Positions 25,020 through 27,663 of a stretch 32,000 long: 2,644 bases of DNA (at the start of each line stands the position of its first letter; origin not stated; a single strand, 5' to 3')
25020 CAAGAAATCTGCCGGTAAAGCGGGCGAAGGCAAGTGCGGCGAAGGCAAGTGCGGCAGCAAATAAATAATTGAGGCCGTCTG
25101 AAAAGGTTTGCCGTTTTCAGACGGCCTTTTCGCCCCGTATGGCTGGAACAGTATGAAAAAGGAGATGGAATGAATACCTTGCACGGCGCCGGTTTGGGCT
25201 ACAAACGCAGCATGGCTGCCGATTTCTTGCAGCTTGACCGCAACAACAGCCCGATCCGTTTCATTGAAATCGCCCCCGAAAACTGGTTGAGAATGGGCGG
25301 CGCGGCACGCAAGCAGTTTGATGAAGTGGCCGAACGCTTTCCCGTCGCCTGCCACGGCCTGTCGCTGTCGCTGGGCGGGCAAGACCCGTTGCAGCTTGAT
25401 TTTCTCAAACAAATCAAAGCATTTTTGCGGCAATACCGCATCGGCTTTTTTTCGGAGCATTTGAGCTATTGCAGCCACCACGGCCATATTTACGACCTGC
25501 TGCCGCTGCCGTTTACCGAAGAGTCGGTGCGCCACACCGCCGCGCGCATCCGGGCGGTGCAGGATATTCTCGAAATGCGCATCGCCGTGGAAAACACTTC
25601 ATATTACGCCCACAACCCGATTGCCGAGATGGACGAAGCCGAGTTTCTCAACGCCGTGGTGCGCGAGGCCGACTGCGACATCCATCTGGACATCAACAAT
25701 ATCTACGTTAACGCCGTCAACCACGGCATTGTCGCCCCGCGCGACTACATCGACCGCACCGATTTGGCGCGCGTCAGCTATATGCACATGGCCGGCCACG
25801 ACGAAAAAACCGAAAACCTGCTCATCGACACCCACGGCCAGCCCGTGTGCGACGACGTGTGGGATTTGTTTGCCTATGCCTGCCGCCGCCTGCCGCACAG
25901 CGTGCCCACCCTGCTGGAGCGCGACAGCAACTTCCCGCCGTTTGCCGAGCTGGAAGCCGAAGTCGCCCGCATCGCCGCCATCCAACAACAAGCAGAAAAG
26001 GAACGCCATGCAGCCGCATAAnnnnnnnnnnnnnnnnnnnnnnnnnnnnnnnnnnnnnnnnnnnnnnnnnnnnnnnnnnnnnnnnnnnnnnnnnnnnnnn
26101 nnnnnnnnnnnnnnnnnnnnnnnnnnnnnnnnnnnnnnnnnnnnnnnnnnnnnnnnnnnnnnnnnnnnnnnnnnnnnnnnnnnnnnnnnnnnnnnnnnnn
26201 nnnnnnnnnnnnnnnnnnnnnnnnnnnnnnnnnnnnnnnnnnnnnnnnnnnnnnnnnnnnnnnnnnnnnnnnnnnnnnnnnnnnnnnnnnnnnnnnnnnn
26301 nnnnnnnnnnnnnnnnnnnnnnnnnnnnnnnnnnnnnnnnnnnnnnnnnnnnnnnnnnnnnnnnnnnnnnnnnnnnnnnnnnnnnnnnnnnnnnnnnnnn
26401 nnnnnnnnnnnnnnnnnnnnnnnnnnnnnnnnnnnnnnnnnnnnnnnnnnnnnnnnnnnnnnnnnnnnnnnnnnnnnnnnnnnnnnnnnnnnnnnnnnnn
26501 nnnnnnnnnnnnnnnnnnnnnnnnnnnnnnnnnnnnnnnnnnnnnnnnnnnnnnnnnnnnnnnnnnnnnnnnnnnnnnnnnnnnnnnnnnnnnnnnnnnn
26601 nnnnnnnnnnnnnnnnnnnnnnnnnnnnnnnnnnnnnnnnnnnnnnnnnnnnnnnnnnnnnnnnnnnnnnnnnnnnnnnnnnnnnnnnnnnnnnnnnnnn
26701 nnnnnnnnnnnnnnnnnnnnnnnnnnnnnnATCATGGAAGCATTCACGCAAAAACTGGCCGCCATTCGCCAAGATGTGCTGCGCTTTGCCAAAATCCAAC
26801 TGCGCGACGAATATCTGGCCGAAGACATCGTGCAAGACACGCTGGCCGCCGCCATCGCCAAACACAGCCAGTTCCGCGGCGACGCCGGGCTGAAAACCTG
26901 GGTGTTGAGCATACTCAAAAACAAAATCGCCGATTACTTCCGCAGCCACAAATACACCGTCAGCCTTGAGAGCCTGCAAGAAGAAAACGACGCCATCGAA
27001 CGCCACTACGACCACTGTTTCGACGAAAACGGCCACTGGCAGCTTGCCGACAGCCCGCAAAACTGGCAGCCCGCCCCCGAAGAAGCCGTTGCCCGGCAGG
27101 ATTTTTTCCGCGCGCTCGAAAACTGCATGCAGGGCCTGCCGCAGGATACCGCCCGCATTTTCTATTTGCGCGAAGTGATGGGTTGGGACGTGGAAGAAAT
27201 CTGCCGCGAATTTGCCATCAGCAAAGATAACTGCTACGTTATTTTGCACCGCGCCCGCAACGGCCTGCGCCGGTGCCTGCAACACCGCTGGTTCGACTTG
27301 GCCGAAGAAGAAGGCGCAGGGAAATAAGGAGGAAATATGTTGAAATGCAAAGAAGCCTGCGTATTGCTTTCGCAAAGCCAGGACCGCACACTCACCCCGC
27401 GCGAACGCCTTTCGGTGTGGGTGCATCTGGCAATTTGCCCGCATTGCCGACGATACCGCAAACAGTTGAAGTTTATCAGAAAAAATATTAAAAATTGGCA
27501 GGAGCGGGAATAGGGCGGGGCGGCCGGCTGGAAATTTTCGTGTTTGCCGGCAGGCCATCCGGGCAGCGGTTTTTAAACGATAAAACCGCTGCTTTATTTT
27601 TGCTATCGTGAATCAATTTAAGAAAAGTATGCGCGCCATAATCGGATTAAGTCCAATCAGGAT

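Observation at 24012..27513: The sigmaE/ZAS-controlled operon is an MNIO (DUF692) RiPP system of the oxazolin/bufferin type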

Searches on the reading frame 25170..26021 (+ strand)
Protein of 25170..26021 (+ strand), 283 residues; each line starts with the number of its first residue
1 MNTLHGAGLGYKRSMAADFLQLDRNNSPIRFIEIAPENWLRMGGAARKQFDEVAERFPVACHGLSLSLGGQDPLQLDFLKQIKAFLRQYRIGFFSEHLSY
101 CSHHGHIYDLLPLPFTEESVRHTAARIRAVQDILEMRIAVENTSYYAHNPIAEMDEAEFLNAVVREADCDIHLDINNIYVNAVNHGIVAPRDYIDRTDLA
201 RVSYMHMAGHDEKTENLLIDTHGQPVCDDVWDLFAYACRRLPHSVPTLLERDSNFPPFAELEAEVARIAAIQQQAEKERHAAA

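Call 5: search_protein_families(library=pfam, proteins=[window:25170-26021:+], max_evalue=0.01)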
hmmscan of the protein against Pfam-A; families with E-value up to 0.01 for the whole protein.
window:25170-26021:+ (283 aa): 2 families
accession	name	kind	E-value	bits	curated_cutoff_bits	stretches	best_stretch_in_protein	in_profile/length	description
PF05114.20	MbnB_TglH_ChrH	-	2.7e-101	338.7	25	1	6-273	1-263/263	RiPP precursor modification enzyme MbnB/TglH/ChrH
PF01261.30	AP_endonuc_2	-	0.0022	18.2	31.1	1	31-226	11-203/249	Xylose isomerase-like TIM barrel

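Call 6: search_protein_families(library=ncbifam, proteins=[window:25170-26021:+], max_evalue=0.01)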
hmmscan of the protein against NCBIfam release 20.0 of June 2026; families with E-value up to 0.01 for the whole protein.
window:25170-26021:+ (283 aa): 5 families
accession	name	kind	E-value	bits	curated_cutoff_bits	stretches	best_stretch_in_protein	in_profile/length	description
NF003818.2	PRK05409.1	equivalog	8e-115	382.9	360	1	6-272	1-264/264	HvfB family MNIO-type RiPP peptide maturase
NF050167.1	MNIO_BufB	equivalog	5.9e-82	274.9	310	1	7-267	1-260/262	MNIO family bufferin maturase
NF050151.1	RiPP_MNIO_ApyH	equivalog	4.5e-22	78.5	400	1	8-268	14-276/283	multinuclear non-heme iron-dependent oxidative enzyme ApyH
TIGR04159.2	methbact_MbnB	equivalog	8.4e-13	48.4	325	1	9-271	3-258/261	methanobactin biosynthesis protein MbnB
NF050165.1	MNIO_ChrH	equivalog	2.7e-11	43.2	600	1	75-237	77-243/363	MNIO family chryseobactin maturase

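Call 25: find_related_loci(query=window:25170-26021:+, collection=genome_contigs, flank=4000)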
Query window:25170-26021:+ (283 aa) in genome_contigs; peptide patterns used: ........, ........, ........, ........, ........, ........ (x = any residue, [..] = any of these).
248 stretches matched a pattern; 74 encode a relative of the query (tblastn E <= 1e-3); 74 distinct loci.
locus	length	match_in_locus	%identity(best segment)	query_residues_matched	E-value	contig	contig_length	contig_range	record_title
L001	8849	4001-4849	100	1-283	0e+0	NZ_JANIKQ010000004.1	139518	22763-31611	Neisseria dentiae strain 1292RC1 21462_28_4, whole genome shotgun sequence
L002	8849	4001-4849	90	1-283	2e-177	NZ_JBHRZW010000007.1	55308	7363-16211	Neisseria musculi strain CCUG 68283 platanus_K_default_7, whole genome shotgun sequence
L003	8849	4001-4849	86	1-283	2e-171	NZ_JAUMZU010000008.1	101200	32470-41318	MAG: Neisseria sp. isolate S18M_Sa_17 NODE_91_length_101200_cov_96.882743, whole genome shotgun sequence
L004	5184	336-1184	85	1-283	2e-172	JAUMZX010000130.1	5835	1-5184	MAG: Cardiobacteriaceae bacterium isolate S18M_Sa_3 NODE_769_length_5835_cov_4.332353, whole genome shotgun sequence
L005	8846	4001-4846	84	1-282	3e-164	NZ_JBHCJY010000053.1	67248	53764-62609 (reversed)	MAG: Neisseria sp. isolate Z2-81_MAG_16 Z2-81__40651, whole genome shotgun sequence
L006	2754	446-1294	86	1-283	1e-170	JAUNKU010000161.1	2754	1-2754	MAG: Neisseria sp. isolate S30M_Sa_57 NODE_11543_length_2754_cov_11.424602, whole genome shotgun sequence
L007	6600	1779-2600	86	1-274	2e-157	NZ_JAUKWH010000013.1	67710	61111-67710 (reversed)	Neisseria sp. MVDL19-042950 assembly_contig_13, whole genome shotgun sequence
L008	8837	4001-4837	79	2-280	1e-154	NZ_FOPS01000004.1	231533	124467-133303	Neisseria elongata subsp. elongata strain ATCC 25295, whole genome shotgun sequence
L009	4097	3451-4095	99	1-215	1e-148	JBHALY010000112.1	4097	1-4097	MAG: Neisseria dentiae isolate D-37_MAG_40 D-37__48266, whole genome shotgun sequence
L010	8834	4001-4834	72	4-282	2e-136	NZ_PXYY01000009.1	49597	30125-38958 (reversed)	Neisseria iguanae strain ATCC 51483 Scaffold9, whole genome shotgun sequence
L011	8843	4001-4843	68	1-282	2e-134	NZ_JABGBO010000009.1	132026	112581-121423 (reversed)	Pelistega europaea strain LMG10982 Scaffold9, whole genome shotgun sequence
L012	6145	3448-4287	69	1-277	3e-127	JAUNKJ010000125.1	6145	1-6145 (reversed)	MAG: Cardiobacteriaceae bacterium isolate S30M_Sa_23 NODE_5667_length_6145_cov_9.581117, whole genome shotgun sequence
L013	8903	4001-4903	59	1-279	4e-116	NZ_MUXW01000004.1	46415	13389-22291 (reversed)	Glaesserella parasuis strain CCUG 3712 3712T_ctg_0000004, whole genome shotgun sequence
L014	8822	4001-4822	68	4-277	1e-112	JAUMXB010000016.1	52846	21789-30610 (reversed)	MAG: Cardiobacteriaceae bacterium isolate S15M_Sa_46 NODE_327_length_52846_cov_72.704855, whole genome shotgun sequence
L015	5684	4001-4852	52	1-282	3e-95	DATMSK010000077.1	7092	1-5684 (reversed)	MAG TPA_asm: Methylophilus sp. isolate SMAG_U12984 k141_241519, whole genome shotgun sequence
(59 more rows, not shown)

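Call 34: search_solved_structures(query=window:25170-26021:+, show_alignments=1)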
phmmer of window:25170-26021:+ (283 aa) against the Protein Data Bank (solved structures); distinct sequences matched with E-value up to 0.001: 8.
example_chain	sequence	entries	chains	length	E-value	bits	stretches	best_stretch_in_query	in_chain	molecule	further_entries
3bww_A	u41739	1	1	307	3.3e-108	364.5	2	5-213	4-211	Protein of unknown function DUF692/COG3220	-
8hci_D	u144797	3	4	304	1.5e-17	67.1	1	111-244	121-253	DUF692 family protein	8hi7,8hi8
7dz9_B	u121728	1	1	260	1.8e-08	37.3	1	29-256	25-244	cpMbnB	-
7dz9_A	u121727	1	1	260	1.9e-08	37.3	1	29-256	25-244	MbnB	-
7tcr_A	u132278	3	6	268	4.1e-06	29.6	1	29-280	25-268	Methanobactin biosynthesis cassette protein MbnB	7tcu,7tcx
7fc0_E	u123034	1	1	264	6.6e-06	28.9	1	52-254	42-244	Methanobactin biosynthesis cassette protein MbnB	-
7fc0_B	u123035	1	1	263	6.7e-06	28.9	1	52-254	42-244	Methanobactin biosynthesis cassette protein MbnB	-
7tcw_A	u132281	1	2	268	7.1e-05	25.5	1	29-280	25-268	Methanobactin biosynthesis cassette protein MbnB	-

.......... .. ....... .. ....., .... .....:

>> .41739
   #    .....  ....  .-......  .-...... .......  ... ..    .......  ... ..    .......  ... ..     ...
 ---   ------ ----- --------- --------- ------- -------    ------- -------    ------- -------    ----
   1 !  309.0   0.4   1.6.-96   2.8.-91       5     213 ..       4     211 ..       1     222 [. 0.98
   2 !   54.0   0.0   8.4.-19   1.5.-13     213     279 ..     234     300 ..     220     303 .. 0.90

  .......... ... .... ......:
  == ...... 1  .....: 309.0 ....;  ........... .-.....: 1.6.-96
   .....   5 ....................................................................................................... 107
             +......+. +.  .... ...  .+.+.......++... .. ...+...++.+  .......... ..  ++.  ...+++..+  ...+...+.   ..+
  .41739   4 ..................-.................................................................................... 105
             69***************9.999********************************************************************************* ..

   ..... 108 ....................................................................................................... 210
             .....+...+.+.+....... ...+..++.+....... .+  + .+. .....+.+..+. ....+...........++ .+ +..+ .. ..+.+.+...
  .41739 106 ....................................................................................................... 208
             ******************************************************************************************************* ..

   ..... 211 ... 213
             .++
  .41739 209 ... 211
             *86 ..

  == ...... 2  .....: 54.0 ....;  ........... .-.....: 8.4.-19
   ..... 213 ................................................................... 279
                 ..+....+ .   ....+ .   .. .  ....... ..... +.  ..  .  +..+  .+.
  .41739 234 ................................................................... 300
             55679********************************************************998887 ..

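Call 53: search_solved_structures(query=window:25170-26021:+, show_alignments=5, max_evalue=0.00001)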
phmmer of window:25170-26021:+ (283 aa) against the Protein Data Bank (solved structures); distinct sequences matched with E-value up to 0.00001: 7.
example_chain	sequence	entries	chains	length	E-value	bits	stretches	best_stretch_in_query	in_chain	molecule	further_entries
3bww_A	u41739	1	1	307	3.3e-108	364.5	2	5-213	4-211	Protein of unknown function DUF692/COG3220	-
8hci_D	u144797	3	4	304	1.5e-17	67.1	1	111-244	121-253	DUF692 family protein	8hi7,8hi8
7dz9_B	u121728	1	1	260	1.8e-08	37.3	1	29-256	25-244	cpMbnB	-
7dz9_A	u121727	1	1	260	1.9e-08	37.3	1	29-256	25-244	MbnB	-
7tcr_A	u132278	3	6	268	4.1e-06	29.6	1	29-280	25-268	Methanobactin biosynthesis cassette protein MbnB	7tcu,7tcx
7fc0_E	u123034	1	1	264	6.6e-06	28.9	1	52-254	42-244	Methanobactin biosynthesis cassette protein MbnB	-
7fc0_B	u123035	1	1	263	6.7e-06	28.9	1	52-254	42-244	Methanobactin biosynthesis cassette protein MbnB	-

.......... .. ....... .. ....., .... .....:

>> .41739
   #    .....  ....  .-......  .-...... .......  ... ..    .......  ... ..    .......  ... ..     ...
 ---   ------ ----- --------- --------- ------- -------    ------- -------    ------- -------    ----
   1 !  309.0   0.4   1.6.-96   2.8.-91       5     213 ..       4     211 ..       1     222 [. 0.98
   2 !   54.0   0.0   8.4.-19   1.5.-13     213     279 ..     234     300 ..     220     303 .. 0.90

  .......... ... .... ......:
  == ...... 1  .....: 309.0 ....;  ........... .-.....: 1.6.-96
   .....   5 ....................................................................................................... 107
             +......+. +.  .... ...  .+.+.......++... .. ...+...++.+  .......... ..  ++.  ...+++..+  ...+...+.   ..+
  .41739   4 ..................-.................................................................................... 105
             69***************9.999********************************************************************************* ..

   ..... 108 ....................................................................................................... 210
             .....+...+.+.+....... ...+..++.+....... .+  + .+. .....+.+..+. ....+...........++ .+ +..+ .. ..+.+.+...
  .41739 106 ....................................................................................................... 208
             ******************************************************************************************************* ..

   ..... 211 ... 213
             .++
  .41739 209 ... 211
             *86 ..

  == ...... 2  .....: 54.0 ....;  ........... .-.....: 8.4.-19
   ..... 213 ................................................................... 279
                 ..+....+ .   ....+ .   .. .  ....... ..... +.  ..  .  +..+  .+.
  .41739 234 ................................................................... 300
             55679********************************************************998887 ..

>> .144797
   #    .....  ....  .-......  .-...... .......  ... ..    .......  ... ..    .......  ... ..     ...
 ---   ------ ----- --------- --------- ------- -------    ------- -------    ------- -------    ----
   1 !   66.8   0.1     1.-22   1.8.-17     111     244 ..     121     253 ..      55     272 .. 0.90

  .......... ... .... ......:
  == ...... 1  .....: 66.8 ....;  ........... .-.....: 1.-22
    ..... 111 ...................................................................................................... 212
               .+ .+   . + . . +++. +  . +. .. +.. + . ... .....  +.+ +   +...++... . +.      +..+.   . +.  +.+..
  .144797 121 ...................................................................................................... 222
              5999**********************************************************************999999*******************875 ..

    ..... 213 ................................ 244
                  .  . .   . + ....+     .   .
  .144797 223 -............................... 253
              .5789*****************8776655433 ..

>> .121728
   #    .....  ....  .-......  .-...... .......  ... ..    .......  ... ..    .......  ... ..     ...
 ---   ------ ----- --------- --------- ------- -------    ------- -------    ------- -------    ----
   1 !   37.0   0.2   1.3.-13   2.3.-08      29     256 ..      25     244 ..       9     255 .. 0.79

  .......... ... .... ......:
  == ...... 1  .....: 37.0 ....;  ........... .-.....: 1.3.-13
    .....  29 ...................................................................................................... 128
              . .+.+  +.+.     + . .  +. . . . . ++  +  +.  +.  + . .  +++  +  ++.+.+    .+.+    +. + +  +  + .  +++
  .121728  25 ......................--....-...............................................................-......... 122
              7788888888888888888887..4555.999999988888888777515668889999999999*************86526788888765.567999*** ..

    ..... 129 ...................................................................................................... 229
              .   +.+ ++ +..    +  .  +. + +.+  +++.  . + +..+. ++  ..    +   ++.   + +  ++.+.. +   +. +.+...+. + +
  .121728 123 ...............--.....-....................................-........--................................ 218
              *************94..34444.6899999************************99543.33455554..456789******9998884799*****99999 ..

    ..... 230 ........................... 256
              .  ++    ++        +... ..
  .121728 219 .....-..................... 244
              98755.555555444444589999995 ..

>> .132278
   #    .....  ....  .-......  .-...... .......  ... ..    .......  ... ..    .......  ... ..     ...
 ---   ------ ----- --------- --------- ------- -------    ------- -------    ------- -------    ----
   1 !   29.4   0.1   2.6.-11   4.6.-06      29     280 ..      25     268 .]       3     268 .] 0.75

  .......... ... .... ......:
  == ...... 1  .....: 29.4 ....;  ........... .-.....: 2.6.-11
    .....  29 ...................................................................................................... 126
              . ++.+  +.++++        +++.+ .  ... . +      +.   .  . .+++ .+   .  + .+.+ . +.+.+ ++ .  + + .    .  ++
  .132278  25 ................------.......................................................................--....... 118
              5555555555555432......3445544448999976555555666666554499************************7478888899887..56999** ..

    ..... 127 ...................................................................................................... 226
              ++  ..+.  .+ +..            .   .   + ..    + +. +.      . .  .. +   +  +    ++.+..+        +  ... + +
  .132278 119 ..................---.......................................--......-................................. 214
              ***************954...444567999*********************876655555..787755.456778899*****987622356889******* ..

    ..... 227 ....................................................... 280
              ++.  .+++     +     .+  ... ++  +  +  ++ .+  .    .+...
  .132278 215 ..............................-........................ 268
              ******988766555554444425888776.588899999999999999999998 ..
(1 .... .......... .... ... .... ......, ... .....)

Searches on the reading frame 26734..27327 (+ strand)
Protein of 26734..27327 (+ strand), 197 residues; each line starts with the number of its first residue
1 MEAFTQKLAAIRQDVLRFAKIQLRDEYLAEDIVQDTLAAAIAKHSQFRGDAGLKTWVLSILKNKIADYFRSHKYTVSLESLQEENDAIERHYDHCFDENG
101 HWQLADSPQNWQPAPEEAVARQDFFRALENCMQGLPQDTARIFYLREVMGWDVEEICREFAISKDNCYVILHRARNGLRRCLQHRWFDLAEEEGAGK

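Call 5: search_protein_families(library=pfam, proteins=[window:26734-27327:+], max_evalue=0.01)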
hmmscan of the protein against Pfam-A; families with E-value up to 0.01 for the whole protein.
window:26734-27327:+ (197 aa): 4 families
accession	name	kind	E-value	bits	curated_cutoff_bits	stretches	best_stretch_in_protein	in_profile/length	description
PF04542.20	Sigma70_r2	-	2.9e-11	43.4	24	1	12-73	6-69/71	Sigma-70 region 2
PF08281.18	Sigma70_r4_2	-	1.3e-10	41.1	25.7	1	126-175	2-51/54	Sigma-70, region 4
PF22029.2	PhyR_sigma2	-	7e-05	23.2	27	1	17-60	10-53/55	Sigma2 domain of PhyR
PF04545.22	Sigma70_r4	-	0.0064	16.4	24.1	0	131-179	1-49/50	Sigma-70, region 4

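Call 6: search_protein_families(library=ncbifam, proteins=[window:26734-27327:+], max_evalue=0.01)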
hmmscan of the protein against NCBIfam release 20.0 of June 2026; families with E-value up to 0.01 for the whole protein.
window:26734-27327:+ (197 aa): 77 families (the best 25 are shown)
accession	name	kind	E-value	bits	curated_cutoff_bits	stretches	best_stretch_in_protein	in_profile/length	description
TIGR02943.1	Sig70_famx1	hypoth_equivalog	1.2e-63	214.4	162.2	1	5-188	5-185/188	RNA polymerase sigma-70 factor, TIGR02943 family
NF009184.0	PRK12532.1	equivalog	3.5e-60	203.2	276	1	7-188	10-190/195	RNA polymerase sigma factor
NF009196.0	PRK12544.1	equivalog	1.1e-57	194.8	287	1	6-190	22-204/208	RNA polymerase factor sigma-70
NF008892.0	PRK11924.2-1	equivalog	2e-57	194.1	291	1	6-190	20-201/203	RNA polymerase sigma factor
NF009173.0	PRK12520.1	equivalog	7.9e-57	192.1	255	1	1-188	1-185/191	RNA polymerase sigma factor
NF009182.0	PRK12530.1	subfamily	1.5e-49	168.1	264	1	5-188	12-190/193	RNA polymerase sigma factor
NF009197.0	PRK12545.1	equivalog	4.6e-46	157.1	336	1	7-193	13-196/201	RNA polymerase factor sigma-70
TIGR02937.1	sigma70-ECF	superfamily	3.8e-26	91.7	42.9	1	3-182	2-165/165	sigma-70 family RNA polymerase sigma factor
NF058625.1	sigma_PG0214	equivalog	6.9e-25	87.7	130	2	110-183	90-162/170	GFO_1088 family ECF-type sigma factor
NF008888.0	PRK11922.1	equivalog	1.1e-22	80.8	204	1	3-184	31-198/231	RNA polymerase sigma factor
NF009166.1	PRK12513.1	equivalog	2.4e-19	69.8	206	1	2-183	22-187/193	RNA polymerase sigma factor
TIGR02985.1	Sig70_bacteroi1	subfamily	1.2e-18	67.8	126.4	1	3-180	2-160/162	RNA polymerase sigma-70 factor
NF006550.0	PRK09047.1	equivalog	2.6e-17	62.9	173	1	6-186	16-191/194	RNA polymerase sigma factor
TIGR02989.1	Sig-70_gvs1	subfamily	1.5e-16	60.7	124.55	1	2-182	1-158/158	RNA polymerase sigma-70 factor, Rhodopirellula/Verrucomicrobium family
TIGR02950.1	SigM_subfam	subfamily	1.3e-15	57.6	147.95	1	12-181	10-157/159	RNA polymerase sigma factor, SigM family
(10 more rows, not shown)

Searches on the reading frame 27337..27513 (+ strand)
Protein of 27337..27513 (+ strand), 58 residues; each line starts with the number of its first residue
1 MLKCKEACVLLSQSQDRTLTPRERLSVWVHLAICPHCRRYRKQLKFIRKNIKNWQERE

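Call 5: search_protein_families(library=pfam, proteins=[window:27337-27513:+], max_evalue=0.01)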
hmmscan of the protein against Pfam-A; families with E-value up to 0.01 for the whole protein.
window:27337-27513:+ (58 aa): 1 family
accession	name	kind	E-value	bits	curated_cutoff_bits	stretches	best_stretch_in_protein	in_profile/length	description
PF13490.11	zf-HC2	-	6.9e-07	29.7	22.2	1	4-38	1-35/35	Putative zinc-finger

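Call 6: search_protein_families(library=ncbifam, proteins=[window:27337-27513:+], max_evalue=0.01)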
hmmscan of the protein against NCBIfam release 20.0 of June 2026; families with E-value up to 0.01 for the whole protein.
window:27337-27513:+ (58 aa): 2 families
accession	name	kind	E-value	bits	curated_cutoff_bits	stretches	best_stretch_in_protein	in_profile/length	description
NF052368.1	antisigmaE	subfamily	5.1e-24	83.8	50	1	1-48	1-48/48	anti-sigma factor family protein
TIGR02451.1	anti_sig_ChrR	subfamily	0.0062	16.4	124.5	1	17-44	14-41/216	ChrR family anti-sigma-E factor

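Call 36: search_solved_structures(query=window:27337-27513:+, max_evalue=1, show_alignments=2)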
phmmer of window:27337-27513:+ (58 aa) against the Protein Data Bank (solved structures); distinct sequences matched with E-value up to 1: 0.
